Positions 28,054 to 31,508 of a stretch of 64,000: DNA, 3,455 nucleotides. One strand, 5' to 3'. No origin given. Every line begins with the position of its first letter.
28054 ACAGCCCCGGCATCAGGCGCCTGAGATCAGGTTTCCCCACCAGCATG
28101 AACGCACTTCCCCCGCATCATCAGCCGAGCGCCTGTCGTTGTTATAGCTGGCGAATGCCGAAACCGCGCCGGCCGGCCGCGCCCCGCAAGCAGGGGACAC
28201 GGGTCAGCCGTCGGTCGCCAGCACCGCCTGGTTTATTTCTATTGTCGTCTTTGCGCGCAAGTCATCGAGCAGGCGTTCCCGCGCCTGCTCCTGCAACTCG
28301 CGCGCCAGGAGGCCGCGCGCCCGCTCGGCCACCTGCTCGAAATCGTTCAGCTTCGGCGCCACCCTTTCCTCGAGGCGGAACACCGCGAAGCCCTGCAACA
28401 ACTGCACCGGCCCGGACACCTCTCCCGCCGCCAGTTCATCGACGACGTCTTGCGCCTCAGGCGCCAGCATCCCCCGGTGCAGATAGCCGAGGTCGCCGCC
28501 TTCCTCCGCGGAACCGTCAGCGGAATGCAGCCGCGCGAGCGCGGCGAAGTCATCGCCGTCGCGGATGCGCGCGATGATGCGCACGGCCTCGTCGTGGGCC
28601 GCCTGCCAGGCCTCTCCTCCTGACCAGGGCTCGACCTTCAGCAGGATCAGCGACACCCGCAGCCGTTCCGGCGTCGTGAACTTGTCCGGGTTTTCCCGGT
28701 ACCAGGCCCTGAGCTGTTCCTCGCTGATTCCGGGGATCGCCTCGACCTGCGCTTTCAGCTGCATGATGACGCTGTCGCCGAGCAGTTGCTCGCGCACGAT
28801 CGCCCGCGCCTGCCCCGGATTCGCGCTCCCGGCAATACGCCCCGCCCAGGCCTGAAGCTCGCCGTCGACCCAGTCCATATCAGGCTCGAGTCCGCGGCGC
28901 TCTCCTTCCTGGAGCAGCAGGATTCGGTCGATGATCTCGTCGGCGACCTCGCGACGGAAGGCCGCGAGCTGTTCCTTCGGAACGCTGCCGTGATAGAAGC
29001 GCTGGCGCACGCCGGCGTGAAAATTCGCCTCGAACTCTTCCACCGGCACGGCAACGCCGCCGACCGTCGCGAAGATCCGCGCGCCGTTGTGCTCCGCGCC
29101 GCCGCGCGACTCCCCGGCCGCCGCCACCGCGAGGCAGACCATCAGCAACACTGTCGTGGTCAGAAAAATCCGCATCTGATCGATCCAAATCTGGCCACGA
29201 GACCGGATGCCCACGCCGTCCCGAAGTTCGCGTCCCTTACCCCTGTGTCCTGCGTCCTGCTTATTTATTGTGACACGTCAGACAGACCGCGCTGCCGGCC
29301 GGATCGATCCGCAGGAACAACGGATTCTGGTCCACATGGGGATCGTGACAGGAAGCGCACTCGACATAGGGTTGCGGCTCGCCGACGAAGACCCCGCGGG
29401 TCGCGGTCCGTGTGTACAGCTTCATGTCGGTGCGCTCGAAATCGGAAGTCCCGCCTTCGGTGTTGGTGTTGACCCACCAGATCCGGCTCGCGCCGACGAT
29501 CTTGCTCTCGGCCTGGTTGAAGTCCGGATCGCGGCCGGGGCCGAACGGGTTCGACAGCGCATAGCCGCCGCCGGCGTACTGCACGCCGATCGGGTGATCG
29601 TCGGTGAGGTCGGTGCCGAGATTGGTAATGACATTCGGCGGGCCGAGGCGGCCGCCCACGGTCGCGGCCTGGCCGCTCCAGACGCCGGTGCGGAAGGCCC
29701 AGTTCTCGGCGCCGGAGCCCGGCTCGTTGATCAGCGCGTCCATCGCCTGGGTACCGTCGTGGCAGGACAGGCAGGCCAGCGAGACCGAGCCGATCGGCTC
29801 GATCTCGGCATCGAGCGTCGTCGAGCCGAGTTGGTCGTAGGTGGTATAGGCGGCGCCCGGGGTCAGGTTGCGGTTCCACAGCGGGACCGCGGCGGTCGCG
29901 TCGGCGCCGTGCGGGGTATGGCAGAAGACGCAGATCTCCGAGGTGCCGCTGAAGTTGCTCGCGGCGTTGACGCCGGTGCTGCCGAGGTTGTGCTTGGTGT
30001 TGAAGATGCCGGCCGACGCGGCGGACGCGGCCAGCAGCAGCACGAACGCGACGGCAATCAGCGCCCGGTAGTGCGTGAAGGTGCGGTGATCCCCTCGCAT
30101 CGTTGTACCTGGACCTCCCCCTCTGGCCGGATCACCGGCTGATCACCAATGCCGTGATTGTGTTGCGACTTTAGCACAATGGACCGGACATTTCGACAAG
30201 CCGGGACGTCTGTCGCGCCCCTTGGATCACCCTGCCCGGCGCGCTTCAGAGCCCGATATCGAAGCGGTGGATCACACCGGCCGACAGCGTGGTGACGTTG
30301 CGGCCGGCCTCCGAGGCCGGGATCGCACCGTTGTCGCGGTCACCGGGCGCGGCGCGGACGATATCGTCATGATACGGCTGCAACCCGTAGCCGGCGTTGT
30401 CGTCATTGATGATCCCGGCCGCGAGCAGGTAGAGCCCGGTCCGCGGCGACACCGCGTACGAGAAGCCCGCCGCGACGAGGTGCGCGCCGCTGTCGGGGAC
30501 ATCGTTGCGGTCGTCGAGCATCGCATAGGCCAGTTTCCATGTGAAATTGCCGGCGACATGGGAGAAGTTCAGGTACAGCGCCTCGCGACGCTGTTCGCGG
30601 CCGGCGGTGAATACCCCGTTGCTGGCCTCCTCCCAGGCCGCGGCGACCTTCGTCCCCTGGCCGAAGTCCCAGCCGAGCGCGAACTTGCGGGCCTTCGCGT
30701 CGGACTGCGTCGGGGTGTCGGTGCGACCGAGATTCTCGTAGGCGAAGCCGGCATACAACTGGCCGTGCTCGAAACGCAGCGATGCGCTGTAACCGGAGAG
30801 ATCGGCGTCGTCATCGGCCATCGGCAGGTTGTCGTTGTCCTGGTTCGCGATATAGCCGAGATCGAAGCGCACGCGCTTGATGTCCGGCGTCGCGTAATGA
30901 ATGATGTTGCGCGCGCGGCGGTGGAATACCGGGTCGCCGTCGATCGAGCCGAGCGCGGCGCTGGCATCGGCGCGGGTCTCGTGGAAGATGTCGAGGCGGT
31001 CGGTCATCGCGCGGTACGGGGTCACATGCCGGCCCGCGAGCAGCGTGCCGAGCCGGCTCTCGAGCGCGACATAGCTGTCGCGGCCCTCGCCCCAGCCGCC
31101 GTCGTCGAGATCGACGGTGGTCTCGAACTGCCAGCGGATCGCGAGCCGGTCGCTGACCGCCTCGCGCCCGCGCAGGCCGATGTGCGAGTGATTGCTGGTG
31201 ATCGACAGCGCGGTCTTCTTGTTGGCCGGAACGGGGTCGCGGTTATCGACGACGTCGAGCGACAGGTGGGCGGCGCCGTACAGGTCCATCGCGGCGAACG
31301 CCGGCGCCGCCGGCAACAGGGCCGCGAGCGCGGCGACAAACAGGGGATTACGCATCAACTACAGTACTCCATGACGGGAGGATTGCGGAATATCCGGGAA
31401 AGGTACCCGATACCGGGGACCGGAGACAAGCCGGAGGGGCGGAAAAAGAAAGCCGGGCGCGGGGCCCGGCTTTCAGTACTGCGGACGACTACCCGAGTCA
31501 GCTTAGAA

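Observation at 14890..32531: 17-kb minus-strand gene train: multiheme cytochromes, dedicated System II maturation, NHL propellers, cupredoxin lipoprotein, OM beta-barrels and a PPIase — candidate porin-cytochrome electron conduit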

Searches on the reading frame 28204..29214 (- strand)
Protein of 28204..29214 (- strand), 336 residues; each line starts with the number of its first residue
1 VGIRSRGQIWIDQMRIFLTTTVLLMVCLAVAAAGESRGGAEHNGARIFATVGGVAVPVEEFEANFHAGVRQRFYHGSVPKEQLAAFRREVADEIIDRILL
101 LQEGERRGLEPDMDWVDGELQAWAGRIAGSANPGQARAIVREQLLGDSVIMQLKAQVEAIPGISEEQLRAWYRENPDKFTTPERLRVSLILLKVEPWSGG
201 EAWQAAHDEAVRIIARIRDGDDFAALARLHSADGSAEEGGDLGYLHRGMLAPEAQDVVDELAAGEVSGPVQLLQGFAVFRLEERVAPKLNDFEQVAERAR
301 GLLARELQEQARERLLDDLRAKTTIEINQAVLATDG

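Call 4: search_protein_families(library=pfam, max_evalue=0.01, proteins=[window:28204-29214:-])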
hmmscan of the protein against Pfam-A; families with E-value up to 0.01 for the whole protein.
window:28204-29214:- (336 aa): 5 families
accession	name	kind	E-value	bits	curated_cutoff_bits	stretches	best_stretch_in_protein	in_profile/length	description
PF00639.27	Rotamase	-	9.6e-18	65.4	21.7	1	190-282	2-96/97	PPIC-type PPIASE domain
PF13145.12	Rotamase_2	-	1.9e-15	58.2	27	1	163-296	1-120/121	PPIC-type PPIASE domain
PF13616.12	Rotamase_3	-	1.1e-14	55.4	22.5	1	181-280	12-111/116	PPIC-type PPIASE domain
PF13624.11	SurA_N_3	-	1.8e-06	28.3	27.2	1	17-121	12-118/162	SurA-like N-terminal domain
PF13623.11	SurA_N_2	-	2.7e-06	27.8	28.5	1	3-112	4-111/145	SurA-like N-terminal domain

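Call 15: search_protein_families(library=ncbifam, max_evalue=0.001, proteins=[window:28204-29214:-])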
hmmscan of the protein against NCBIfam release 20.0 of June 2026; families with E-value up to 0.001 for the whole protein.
window:28204-29214:- (336 aa): 8 families
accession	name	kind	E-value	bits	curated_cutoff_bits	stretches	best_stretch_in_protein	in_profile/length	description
TIGR02933.1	nifM_nitrog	equivalog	3.7e-17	63.1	168.2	1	132-313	74-250/256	nitrogen fixation protein NifM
NF000809.0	PRK00059.1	equivalog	7e-17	61.8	303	1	137-329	152-332/336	peptidylprolyl isomerase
NF008054.0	PRK10788.1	equivalog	1.7e-16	60.1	493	1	151-297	238-371/626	peptidylprolyl isomerase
NF008038.0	PRK10770.1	equivalog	3.1e-13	49.3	394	2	205-327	302-425/431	peptidylprolyl isomerase SurA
NF002827.0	PRK03002.1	equivalog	1.7e-12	47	343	1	207-331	147-272/285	peptidylprolyl isomerase PrsA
NF002824.0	PRK02998.1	subfamily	2.3e-10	40.3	360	1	210-309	148-247/283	peptidylprolyl isomerase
NF002846.0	PRK03095.1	equivalog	5.2e-08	32.7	361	1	212-322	148-256/287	peptidylprolyl isomerase PrsA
NF011969.0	PRK15441.1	equivalog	6.4e-07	29.7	127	1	210-279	18-87/93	peptidylprolyl isomerase PpiC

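Call 90: search_solved_structures(query=window:28204-29214:-, max_evalue=0.00001)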
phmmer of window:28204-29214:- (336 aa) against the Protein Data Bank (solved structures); distinct sequences matched with E-value up to 0.00001: 23.
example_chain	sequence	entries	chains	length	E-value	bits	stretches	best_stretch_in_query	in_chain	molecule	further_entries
1m5y_A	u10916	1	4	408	1.2e-14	57.5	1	190-323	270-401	Survival protein surA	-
9hg5_F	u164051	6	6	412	1.5e-14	57.1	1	190-323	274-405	Chaperone SurA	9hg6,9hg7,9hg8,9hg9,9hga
8pz1_F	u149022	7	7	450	1.6e-14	57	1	190-323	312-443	Chaperone SurA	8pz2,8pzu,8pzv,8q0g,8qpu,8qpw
8qpv_F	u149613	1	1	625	5.2e-14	55.3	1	190-325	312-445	Chaperone SurA,Outer membrane protein X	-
8qp5_P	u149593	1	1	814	6.2e-13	51.8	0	190-323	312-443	Chaperone SurA,Serine protease EspP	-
6vj6_A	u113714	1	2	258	3.1e-10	42.9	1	210-327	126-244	Peptidylprolyl isomerase (PrsA)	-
6vj4_A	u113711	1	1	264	5.4e-10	42.1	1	207-331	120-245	Peptidylprolyl isomerase PrsA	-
2m08_A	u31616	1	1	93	1.4e-08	37.5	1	207-279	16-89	PpiC-type peptidyl-prolyl cis-trans isomerase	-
3gpk_A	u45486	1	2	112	3.3e-08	36.3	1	209-282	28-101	PpiC-type peptidyl-prolyl cis-trans isomerase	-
2kgj_A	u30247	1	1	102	2.2e-07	33.6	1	206-284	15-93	Peptidyl-prolyl cis-trans isomerase D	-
2pv3_A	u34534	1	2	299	2.4e-07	33.4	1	150-323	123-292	Chaperone surA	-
2m1i_A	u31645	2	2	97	2.7e-07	33.3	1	208-279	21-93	Parvulin-like peptidyl-prolyl isomerase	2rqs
5ez1_A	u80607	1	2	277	4.1e-07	32.7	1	155-329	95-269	Putative peptidyl-prolyl cis-trans isomerase HP_0175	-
4wo7_A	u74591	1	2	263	5.8e-07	32.2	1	210-327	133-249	Foldase protein PrsA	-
6bhf_A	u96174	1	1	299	8.2e-07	31.7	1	155-328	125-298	Putative peptidyl-prolyl cis-trans isomerase HP_0175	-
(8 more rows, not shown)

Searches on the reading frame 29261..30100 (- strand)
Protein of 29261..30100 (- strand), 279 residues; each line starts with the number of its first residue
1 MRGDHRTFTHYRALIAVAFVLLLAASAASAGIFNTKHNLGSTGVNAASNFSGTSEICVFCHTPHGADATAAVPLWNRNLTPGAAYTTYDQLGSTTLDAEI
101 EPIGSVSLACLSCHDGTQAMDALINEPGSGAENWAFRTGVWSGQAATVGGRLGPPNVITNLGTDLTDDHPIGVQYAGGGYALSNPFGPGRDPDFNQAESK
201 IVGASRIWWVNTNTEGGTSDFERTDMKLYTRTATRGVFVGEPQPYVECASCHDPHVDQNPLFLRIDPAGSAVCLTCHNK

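Call 4: search_protein_families(library=pfam, max_evalue=0.01, proteins=[window:29261-30100:-])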
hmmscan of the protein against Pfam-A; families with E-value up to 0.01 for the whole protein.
window:29261-30100:- (279 aa): 4 families
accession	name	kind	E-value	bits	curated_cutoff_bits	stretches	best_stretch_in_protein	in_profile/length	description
PF09699.15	Paired_CXXCH_1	-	1.5e-12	47.4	20.6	1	247-279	8-38/41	Doubled CXXCH motif (Paired_CXXCH_1)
PF14522.11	Cytochrome_C7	-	3e-05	24.2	24.8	0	246-278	14-67/67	Cytochrome c7 and related cytochrome c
PF14537.11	Cytochrom_c3_2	-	7e-05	23.6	25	0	246-278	58-79/79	Cytochrome c3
PF22113.1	Mtrc-MtrF_II-IV_dom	-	0.0031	17.5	30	0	46-120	73-135/176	Outer membrane cytochrome MtrC/MtrF-like, domains II/IV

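Call 15: search_protein_families(library=ncbifam, max_evalue=0.001, proteins=[window:29261-30100:-])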
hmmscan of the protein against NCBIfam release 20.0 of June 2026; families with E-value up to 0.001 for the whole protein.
window:29261-30100:- (279 aa): 4 families
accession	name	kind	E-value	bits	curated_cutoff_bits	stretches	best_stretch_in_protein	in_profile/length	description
TIGR01905.1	paired_CXXCH_1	subfamily_domain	3.4e-10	39.7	25.2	1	247-278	8-37/41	doubled CXXCH domain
TIGR03508.1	decahem_SO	subfamily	1.4e-07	31.3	192.2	1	234-278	177-220/258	DmsE family decaheme c-type cytochrome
NF041028.1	decahem_GSU2203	exception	1.6e-06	27.6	325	0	246-278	175-208/317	GSU2203 family decaheme c-type cytochrome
TIGR03507.1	decahem_SO1788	subfamily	0.00011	20.8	209.3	0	41-126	563-636/672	OmcA/MtrC family decaheme c-type cytochrome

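Call 24: search_solved_structures(query=window:29261-30100:-, max_evalue=1, show_alignments=2)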
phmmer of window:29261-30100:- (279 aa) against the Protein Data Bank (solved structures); distinct sequences matched with E-value up to 1: 2.
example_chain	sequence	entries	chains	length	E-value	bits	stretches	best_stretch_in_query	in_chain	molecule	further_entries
7tfs_A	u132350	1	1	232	1.9e-26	96.4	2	16-187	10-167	Cytochrome c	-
9yuq_N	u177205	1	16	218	4.9e-26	95.1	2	14-177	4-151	Putative multiheme cytochrome c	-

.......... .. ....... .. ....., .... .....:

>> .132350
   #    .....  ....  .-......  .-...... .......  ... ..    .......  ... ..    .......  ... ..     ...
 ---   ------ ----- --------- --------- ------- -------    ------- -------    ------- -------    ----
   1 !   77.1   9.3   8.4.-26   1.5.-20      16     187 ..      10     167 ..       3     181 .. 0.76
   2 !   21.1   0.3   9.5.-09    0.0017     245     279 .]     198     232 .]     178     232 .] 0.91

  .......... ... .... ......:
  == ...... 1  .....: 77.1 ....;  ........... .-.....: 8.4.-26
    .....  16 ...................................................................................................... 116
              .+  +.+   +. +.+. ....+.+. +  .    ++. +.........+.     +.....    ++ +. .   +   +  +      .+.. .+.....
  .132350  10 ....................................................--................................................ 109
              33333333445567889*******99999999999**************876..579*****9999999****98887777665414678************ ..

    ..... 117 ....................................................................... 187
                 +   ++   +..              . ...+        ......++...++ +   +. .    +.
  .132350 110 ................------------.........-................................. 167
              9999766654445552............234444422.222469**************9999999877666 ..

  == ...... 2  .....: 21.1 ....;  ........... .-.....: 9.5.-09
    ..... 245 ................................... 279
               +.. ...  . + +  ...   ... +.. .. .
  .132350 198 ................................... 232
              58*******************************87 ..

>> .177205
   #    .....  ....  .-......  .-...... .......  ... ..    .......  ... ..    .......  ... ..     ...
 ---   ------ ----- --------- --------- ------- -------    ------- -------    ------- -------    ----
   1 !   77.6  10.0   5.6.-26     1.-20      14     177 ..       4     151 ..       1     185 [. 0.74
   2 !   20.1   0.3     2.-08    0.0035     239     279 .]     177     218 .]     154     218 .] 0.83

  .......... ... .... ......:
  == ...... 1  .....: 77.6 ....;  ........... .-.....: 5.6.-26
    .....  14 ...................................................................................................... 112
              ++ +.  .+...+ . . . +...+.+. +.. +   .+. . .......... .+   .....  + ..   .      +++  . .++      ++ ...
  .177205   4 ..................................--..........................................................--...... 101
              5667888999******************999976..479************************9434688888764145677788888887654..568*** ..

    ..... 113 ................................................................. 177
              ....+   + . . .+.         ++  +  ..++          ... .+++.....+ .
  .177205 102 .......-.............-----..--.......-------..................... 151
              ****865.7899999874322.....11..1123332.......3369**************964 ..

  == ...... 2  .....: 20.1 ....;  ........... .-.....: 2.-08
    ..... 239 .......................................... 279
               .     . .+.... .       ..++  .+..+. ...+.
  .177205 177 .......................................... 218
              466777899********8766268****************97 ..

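Call 33: find_homologous_proteins(query=window:29261-30100:-, max_evalue=0.00001)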
Query window:29261-30100:- (279 aa): 7075 proteins with E <= 0.00001 among 8000 candidates; the best 120 are listed.
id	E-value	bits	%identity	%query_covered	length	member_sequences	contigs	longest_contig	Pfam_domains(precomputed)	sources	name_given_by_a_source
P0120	9.2e-174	595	92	100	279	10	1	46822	PF09699.16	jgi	jgi:predicted CXXCH cytochrome family protein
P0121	1.2e-147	509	78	100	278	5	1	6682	PF09699.16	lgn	-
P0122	3.0e-146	504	82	93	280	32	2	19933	PF09699.16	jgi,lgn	jgi:predicted CXXCH cytochrome family protein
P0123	5.0e-146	504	79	96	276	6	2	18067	PF09699.16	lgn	-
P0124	1.6e-144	499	77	98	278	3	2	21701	PF09699.16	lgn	-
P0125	1.8e-144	499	77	97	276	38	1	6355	PF09699.16,PF14522.12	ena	-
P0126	5.4e-141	487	76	96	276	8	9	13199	PF09699.16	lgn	-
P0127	6.4e-141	487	78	92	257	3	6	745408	PF09699.16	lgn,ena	-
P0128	1.0e-140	486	77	91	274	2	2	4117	PF09699.16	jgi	-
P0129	3.0e-140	485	77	99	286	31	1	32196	PF09699.16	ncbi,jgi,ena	-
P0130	4.2e-139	481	74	95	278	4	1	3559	PF09699.16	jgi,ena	-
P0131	4.6e-139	481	75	100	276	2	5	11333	PF09699.16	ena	-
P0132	6.7e-139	480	75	96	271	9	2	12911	PF09699.16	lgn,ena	-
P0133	6.4e-138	477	74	99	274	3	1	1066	PF09699.16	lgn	-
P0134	1.0e-137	476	74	97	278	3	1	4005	PF09699.16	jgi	jgi:predicted CXXCH cytochrome family protein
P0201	1.6e-88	315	54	100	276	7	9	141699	PF09699.16,PF14522.12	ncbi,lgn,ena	-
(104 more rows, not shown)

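Call 68: find_encoding_contigs(protein=P0201, flank=10000, max_places=1)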
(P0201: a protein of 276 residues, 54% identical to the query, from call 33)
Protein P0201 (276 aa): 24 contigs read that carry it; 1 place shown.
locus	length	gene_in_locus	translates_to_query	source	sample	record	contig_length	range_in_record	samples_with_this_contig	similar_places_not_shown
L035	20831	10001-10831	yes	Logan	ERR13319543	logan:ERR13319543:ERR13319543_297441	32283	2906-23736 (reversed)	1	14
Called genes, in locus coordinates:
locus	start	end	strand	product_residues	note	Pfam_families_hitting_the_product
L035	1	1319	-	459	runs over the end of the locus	PF00072:Response_reg, PF00158:Sigma54_activat, PF14532:Sigma54_activ_2, PF00004:AAA (faint), PF07728:AAA_5 (faint), PF25601:AAA_lid_14, PF02954:HTH_8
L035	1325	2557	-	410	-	PF00989:PAS, PF08448:PAS_4 (faint), PF13188:PAS_8 (weak), PF13426:PAS_9, PF08447:PAS_3, PF02518:HATPase_c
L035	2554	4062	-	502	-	PF00672:HAMP (faint), PF00512:HisKA (weak), PF02518:HATPase_c, PF14501:HATPase_c_5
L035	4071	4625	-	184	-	PF00578:AhpC-TSA, PF08534:Redoxin, PF00085:Thioredoxin, PF13098:Thioredoxin_2, PF13905:Thioredoxin_8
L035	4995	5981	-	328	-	PF14495:Cytochrom_C550 (faint), PF00034:Cytochrom_C (weak), PF13442:Cytochrome_CBB3, PF00034:Cytochrom_C (weak)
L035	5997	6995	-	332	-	PF00034:Cytochrom_C (weak), PF13442:Cytochrome_CBB3, PF00034:Cytochrom_C, PF13442:Cytochrome_CBB3, PF00034:Cytochrom_C, PF13442:Cytochrome_CBB3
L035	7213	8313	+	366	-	PF17170:DUF5128, PF06739:SBBP (faint), PF01436:NHL (faint), PF08450:SGL (faint), PF25021:TEN_NHL (faint)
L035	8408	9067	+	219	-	-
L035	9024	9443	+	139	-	-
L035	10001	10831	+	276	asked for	PF14522:Cytochrome_C7 (faint), PF09699:Paired_CXXCH_1 (weak)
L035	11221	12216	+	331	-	PF13623:SurA_N_2 (weak), PF13624:SurA_N_3 (weak), PF13145:Rotamase_2, PF13616:Rotamase_3, PF00639:Rotamase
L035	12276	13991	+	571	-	-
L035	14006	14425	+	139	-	PF02085:Cytochrom_CIII (faint), PF14522:Cytochrome_C7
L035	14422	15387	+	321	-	PF00034:Cytochrom_C, PF13442:Cytochrome_CBB3, PF14522:Cytochrome_C7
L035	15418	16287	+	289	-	-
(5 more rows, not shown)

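Call 81: predict_structure(alignment_id=A4)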
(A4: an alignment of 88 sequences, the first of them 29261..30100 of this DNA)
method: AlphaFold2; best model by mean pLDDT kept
length: 279 residues; sequences in the alignment: 88
mean_pLDDT: 55.2   pTM: 0.42
mean pLDDT of the five models: 55.2, 54.1, 51.8, 49.4, 49.4
residues with pLDDT >= 90: 20; 70-90: 62; 50-70: 64; < 50: 133
segments of 3 or more residues with pLDDT < 50: 35-37, 55-99, 101-131, 155-171, 248-279
pLDDT, mean of each block of 10 residues (from residue 1): 60 92 72 52 61 45 28 28 31 35 38 33 35 62 66 45 40 73 86 78 86 67 75 84 69 35 35 31
secondary structure, 60 per line:
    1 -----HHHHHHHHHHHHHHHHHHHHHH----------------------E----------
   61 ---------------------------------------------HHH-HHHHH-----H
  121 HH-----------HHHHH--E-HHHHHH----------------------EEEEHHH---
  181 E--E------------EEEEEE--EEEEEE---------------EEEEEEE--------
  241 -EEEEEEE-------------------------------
elements in order: H6-27 H110-114 H134-138 H143-148 E171-174 E197-202 E205-210 E226-232 E242-248

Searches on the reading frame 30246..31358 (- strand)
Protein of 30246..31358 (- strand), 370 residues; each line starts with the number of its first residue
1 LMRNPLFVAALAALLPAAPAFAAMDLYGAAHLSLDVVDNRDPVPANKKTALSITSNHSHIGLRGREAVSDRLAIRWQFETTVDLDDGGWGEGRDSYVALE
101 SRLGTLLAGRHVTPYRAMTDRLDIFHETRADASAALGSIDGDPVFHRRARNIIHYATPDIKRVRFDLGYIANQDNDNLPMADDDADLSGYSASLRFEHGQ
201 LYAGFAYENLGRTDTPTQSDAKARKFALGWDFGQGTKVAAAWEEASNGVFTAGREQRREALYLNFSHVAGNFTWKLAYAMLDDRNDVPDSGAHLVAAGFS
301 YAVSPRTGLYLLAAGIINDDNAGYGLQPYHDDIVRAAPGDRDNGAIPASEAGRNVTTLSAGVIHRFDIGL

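Call 4: search_protein_families(library=pfam, max_evalue=0.01, proteins=[window:30246-31358:-])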
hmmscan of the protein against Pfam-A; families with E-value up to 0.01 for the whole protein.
window:30246-31358:- (370 aa): 2 families
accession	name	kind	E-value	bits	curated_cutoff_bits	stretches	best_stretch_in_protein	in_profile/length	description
PF13609.12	Porin_4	-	4.6e-34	119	27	1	9-320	3-309/310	Gram-negative porin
PF00267.27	Porin_1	-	8e-09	35.8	23.7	1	48-223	21-201/337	Gram-negative porin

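Call 15: search_protein_families(library=ncbifam, max_evalue=0.001, proteins=[window:30246-31358:-])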
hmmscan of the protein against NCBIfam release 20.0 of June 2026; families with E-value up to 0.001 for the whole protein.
window:30246-31358:- (370 aa): 1 family
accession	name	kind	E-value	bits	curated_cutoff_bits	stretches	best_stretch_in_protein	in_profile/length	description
NF040479.1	porin_porB_Neis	equivalog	7.7e-16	58.4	480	1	2-308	1-314/344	trimeric porin PorB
